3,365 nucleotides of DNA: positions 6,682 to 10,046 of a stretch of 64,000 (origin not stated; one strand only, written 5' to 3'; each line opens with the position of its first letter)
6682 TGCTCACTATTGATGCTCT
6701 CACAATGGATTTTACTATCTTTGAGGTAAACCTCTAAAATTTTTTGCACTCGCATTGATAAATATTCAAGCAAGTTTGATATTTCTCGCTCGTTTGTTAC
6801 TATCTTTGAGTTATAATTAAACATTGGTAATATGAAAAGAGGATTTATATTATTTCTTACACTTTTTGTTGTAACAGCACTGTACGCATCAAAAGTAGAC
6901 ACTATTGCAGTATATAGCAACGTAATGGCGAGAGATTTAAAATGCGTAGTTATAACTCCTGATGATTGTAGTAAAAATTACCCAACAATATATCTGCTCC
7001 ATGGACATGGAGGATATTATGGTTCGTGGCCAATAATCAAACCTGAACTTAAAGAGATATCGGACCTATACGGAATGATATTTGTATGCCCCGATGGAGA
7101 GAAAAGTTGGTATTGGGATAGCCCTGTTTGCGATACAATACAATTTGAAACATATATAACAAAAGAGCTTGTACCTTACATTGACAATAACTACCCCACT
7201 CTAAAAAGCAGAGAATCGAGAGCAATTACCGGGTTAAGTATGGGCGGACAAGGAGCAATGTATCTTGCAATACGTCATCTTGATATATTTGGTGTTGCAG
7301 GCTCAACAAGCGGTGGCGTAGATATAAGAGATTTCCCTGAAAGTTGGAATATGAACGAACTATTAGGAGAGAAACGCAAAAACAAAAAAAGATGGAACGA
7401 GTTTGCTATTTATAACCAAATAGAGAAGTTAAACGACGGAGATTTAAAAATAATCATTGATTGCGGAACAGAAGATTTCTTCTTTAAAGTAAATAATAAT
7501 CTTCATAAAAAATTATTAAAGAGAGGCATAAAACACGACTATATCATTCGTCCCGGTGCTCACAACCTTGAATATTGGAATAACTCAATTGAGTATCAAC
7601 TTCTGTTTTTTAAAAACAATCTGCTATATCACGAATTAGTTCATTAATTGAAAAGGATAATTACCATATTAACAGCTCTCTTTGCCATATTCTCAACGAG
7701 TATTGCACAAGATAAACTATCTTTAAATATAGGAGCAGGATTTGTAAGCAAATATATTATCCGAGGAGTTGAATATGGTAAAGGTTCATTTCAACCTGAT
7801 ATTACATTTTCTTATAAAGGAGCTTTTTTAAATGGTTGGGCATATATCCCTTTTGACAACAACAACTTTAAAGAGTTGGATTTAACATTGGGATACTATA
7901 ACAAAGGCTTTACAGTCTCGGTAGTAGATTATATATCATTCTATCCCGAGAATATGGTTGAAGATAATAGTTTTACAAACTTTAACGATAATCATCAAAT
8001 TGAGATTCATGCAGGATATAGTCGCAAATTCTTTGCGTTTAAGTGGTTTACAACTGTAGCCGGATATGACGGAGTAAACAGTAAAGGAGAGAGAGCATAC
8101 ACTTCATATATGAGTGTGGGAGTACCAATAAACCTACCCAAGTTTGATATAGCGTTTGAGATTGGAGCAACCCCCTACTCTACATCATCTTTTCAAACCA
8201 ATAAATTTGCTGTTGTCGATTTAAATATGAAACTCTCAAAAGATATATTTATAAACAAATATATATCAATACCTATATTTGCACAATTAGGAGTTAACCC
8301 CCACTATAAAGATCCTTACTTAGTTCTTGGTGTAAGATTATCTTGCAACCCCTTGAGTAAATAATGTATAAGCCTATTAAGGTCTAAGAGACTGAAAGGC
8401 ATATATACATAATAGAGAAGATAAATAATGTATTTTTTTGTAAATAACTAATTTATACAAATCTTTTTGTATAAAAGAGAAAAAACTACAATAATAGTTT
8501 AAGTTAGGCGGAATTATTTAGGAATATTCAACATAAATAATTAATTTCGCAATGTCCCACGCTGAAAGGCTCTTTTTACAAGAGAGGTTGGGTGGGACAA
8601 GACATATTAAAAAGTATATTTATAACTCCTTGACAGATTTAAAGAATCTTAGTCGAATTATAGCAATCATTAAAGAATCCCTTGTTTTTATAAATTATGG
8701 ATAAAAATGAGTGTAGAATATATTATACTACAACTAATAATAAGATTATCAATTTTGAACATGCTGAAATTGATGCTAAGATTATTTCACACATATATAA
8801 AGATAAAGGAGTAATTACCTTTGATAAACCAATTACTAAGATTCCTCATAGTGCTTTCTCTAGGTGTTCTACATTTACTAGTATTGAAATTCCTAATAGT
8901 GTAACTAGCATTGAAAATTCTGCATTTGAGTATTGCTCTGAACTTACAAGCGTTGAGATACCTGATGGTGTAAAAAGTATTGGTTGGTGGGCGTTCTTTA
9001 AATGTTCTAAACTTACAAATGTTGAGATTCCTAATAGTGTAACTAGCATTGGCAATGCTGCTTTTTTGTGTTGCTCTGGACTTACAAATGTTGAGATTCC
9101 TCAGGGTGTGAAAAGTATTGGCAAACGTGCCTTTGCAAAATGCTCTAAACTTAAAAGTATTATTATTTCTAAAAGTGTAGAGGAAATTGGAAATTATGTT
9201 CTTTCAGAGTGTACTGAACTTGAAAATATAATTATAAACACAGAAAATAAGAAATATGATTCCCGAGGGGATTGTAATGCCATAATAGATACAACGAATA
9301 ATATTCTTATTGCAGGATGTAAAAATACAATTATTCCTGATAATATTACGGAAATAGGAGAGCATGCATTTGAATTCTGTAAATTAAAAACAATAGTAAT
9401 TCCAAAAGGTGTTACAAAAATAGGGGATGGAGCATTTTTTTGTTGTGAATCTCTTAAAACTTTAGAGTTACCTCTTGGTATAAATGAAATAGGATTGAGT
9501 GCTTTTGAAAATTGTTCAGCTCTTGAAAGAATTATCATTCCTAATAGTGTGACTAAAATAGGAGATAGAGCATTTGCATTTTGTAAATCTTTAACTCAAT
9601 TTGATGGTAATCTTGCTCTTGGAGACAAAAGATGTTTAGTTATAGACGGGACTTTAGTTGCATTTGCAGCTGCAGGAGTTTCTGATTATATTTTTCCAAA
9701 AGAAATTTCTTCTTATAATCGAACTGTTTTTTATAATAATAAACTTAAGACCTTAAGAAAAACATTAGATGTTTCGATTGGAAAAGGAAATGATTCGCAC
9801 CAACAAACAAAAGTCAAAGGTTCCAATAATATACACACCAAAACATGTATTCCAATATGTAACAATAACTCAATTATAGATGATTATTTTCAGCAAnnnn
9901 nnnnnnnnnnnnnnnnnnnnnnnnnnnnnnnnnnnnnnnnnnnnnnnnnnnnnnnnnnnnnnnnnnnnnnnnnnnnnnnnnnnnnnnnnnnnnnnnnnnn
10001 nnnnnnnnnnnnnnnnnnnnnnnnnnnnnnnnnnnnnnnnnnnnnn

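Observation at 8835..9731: Cytoplasmic BspA-type leucine-rich-repeat array fused to the N-terminus of the TerB-N/TerB-C protein, a possible sensor module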

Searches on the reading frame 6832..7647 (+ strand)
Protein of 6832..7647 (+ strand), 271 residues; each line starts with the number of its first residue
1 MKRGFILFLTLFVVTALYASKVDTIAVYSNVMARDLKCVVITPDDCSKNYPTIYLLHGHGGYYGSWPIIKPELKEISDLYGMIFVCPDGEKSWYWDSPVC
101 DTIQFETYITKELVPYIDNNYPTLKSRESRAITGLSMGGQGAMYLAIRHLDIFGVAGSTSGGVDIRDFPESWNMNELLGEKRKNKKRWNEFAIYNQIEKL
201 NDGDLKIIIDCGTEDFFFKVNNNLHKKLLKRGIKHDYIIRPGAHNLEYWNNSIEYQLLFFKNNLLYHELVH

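Call 54: search_protein_families(library=pfam, proteins=[window:6832-7647:+], max_evalue=0.001)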
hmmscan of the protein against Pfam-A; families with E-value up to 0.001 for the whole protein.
window:6832-7647:+ (271 aa): 2 families
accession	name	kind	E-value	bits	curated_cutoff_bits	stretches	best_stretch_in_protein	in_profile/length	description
PF00756.26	Esterase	-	3.5e-29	102.8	22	1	29-255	1-246/251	Putative esterase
PF00326.27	Peptidase_S9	-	0.0002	21.3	22.6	1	127-244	63-187/213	Prolyl oligopeptidase family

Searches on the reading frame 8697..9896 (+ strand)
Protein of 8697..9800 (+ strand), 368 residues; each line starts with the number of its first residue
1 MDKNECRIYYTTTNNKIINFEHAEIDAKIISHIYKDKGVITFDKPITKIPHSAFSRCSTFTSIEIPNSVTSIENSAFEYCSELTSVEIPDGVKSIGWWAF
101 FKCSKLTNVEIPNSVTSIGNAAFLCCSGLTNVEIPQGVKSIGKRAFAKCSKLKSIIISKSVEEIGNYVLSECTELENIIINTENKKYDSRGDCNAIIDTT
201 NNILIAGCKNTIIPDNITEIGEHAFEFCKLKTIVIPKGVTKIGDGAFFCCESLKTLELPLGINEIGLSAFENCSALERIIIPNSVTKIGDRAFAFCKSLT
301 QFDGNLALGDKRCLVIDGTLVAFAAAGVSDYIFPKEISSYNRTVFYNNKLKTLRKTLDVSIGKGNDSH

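Call 50: find_homologous_proteins(query=window:8697-9800:+, max_evalue=1e-10)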
Query window:8697-9800:+ (368 aa): 7934 proteins with E <= 1e-10 among 8000 candidates; the best 120 are listed.
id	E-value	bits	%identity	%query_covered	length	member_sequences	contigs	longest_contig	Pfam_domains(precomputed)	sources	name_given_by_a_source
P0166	1.3e-137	477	38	88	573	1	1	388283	PF13306.13,PF13855.13,PF23952.2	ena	-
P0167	1.2e-135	471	48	64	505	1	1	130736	PF13306.13,PF13855.13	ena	-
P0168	1.2e-135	471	41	81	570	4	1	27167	PF13306.13,PF00207.29,PF05725.19,PF13855.13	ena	-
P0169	1.8e-133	463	43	67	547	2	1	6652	PF13306.13,PF05725.19,PF13855.13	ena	-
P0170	8.2e-132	458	43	80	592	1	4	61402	PF13306.13,PF13855.13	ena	-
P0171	9.8e-129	448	46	70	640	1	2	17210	PF13306.13,PF13855.13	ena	-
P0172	2.6e-127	443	40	71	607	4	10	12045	PF13306.13,PF00404.25,PF13855.13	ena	-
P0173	8.6e-127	441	43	83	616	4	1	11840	PF13306.13,PF05725.19,PF13855.13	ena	-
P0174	9.6e-127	441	37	80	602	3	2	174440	PF13306.13,PF05725.19,PF13855.13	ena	-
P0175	2.5e-126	440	43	72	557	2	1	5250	PF13306.13,PF27129.1,PF12799.14,PF13855.13,PF23952.2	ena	-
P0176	1.1e-124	435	46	73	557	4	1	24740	PF13306.13,PF05725.19,PF13855.13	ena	-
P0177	1.9e-124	434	43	80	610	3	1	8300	PF13306.13,PF13855.13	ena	-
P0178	1.8e-123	430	43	70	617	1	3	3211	PF13306.13,PF13855.13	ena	-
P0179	3.4e-123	430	40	84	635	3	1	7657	PF10877.14,PF13306.13,PF13855.13,PF08037.16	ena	-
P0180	9.4e-123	428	38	84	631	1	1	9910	PF13306.13,PF05725.19,PF13855.13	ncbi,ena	-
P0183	3.8e-121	423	41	71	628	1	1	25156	PF13306.13,PF13855.13,PF00041.28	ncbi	-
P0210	5.2e-111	389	40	76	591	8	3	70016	PF13306.13,PF00404.25,PF13855.13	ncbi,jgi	-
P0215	3.1e-110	387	42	79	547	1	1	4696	PF19190.7,PF13306.13,PF13004.14,PF05725.19,PF13855.13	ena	-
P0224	3.7e-109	383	46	70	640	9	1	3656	PF13306.13,PF00404.25,PF05725.19,PF13855.13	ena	-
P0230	3.9e-108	380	44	71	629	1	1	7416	PF13306.13,PF00404.25,PF05725.19,PF13855.13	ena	-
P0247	3.1e-105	371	38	75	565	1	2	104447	PF13306.13,PF00404.25,PF13855.13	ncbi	-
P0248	4.3e-105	370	42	72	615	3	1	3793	PF13306.13,PF00404.25,PF12799.14,PF13855.13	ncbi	-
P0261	3.7e-104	367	50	59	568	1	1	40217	PF13306.13,PF12799.14,PF13676.12,PF13855.13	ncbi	-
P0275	2.7e-103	364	46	65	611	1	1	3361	PF13306.13,PF00404.25,PF13855.13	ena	-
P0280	3.7e-103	364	46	65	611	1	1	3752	PF13306.13,PF00404.25,PF13855.13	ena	-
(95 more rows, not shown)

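Call 66: find_encoding_contigs(protein=P0261, flank=6000, max_places=1)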
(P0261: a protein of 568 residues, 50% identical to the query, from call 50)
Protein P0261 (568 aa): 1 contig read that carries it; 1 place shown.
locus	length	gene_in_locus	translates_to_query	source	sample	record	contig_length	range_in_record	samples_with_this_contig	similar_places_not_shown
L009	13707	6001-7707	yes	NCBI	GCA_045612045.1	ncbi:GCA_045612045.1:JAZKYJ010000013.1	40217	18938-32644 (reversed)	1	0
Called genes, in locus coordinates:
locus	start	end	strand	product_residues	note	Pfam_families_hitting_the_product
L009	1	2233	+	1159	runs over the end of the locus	PF13395:HNH_4, PF18541:RuvC_III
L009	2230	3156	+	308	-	PF01867:Cas_Cas1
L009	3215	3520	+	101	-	PF09827:CRISPR_Cas2, PF20803:PaaX_M (weak)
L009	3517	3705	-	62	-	-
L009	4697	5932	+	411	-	PF00800:PDT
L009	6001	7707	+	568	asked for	PF13676:TIR_2, PF13306:LRR_5, PF12799:LRR_4 (faint), PF13855:LRR_8 (faint), PF13306:LRR_5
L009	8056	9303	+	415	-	PF00162:PGK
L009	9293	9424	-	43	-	-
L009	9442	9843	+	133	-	PF11325:DUF3127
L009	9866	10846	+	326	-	PF00149:Metallophos, PF12850:Metallophos_2 (faint)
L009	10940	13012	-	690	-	PF00133:tRNA-synt_1, PF09334:tRNA-synt_1g, PF19303:Anticodon_3, PF01588:tRNA_bind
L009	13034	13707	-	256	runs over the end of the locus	PF19293:CdaA_N, PF02457:DAC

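Call 87: predict_structure(alignment_id=A5)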
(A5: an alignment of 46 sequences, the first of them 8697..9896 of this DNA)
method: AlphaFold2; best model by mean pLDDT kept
length: 400 residues; sequences in the alignment: 46
mean_pLDDT: 80.1   pTM: 0.76
mean pLDDT of the five models: 80.1, 78.8, 78.6, 78.4, 77.8
residues with pLDDT >= 90: 276; 70-90: 24; 50-70: 12; < 50: 88
segments of 3 or more residues with pLDDT < 50: 309-311, 319-400
pLDDT, mean of each block of 10 residues (from residue 1): 80 92 86 94 95 94 95 97 95 98 97 98 98 98 98 97 97 95 94 90 95 96 95 96 97 96 96 96 91 92 66 50 34 32 31 28 29 29 31 36
secondary structure, 60 per line:
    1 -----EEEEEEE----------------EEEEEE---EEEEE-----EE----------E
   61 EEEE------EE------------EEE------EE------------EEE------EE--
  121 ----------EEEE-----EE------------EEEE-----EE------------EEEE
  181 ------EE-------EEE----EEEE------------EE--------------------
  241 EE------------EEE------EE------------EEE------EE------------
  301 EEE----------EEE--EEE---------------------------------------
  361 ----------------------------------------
elements in order: E6-12 E29-34 E38-42 E60-64 E85-87 E108-110 E131-134 E154-157 E177-180 E196-198 E203-206 E255-257 E278-280 E301-303 E314-316 E319-321

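Call 89: fold_search(model_id=the predicted structure, library=pdb)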
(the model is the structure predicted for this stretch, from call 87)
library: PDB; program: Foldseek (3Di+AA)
matches with E <= 10: 332; with E <= 0.001: 17
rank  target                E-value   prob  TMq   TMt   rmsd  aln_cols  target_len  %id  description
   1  4gt6                  6.0e-13  1.00  0.49  0.52   5.1       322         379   31  Crystal structure of a leucine rich cell surface protein (FAEPRAA2165_01021) from Faecalibacterium prausnitzii A2-165 at (released 2012-09-26)
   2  4h09_B                7.7e-12  1.00  0.51  0.54   7.3       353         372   22  Crystal structure of a leucine-rich repeat protein (EUBVEN_01088) from Eubacterium ventriosum ATCC 27560 at 2.50 A res (released 2012-10-10)
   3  4h09_A                2.0e-11  1.00  0.51  0.54   7.3       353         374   22  Crystal structure of a leucine-rich repeat protein (EUBVEN_01088) from Eubacterium ventriosum ATCC 27560 at 2.50 A res (released 2012-10-10)
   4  4h09_D                3.2e-11  1.00  0.46  0.49   3.7       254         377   25  Crystal structure of a leucine-rich repeat protein (EUBVEN_01088) from Eubacterium ventriosum ATCC 27560 at 2.50 A res (released 2012-10-10)
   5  4h09_C                4.6e-11  1.00  0.51  0.54   7.3       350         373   22  Crystal structure of a leucine-rich repeat protein (EUBVEN_01088) from Eubacterium ventriosum ATCC 27560 at 2.50 A res (released 2012-10-10)
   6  4h09_E                6.1e-11  1.00  0.48  0.51   6.1       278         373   24  Crystal structure of a leucine-rich repeat protein (EUBVEN_01088) from Eubacterium ventriosum ATCC 27560 at 2.50 A res (released 2012-10-10)
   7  4cp6                  1.2e-10  1.00  0.53  0.52   8.0       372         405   21  The Crystal structure of Pneumococcal vaccine antigen PcpA (released 2015-02-25)
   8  4fs7                  5.2e-10  1.00  0.45  0.47   8.8       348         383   27  Crystal structure of a leucine-rich repeat protein (BACOVA_04585) from Bacteroides ovatus ATCC 8483 at 1.19 A resolution (released 2012-09-19)
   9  4fd0                  1.1e-09  1.00  0.31  0.31  11.7       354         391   18  Crystal structure of a putative cell surface protein (BACCAC_03700) from Bacteroides caccae ATCC 43185 at 2.07 A resolut (released 2012-07-25)
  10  4fdw                  3.3e-09  1.00  0.32  0.33  11.4       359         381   18  Crystal structure of a putative cell surface protein (BACOVA_01565) from Bacteroides ovatus ATCC 8483 at 2.05 A resoluti (released 2012-07-25)
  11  6mlx_B                3.3e-07  1.00  0.29  0.53   7.5       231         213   22  Crystal structure of T. pallidum Leucine Rich Repeat protein (TpLRR) (released 2019-07-17)
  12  6mlx_A                8.3e-07  1.00  0.31  0.56   9.0       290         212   20  Crystal structure of T. pallidum Leucine Rich Repeat protein (TpLRR) (released 2019-07-17)
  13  6mlx_C                1.4e-06  1.00  0.29  0.53   7.5       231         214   22  Crystal structure of T. pallidum Leucine Rich Repeat protein (TpLRR) (released 2019-07-17)
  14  3sb4_B                8.2e-06  1.00  0.19  0.23  14.7       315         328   17  Crystal structure of a leucine-rich repeat protein (BT_1240) from Bacteroides thetaiotaomicron VPI-5482 at 1.99 A reso (released 2011-06-22)
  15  3sb4_A                1.6e-05  1.00  0.19  0.23  14.8       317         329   17  Crystal structure of a leucine-rich repeat protein (BT_1240) from Bacteroides thetaiotaomicron VPI-5482 at 1.99 A reso (released 2011-06-22)
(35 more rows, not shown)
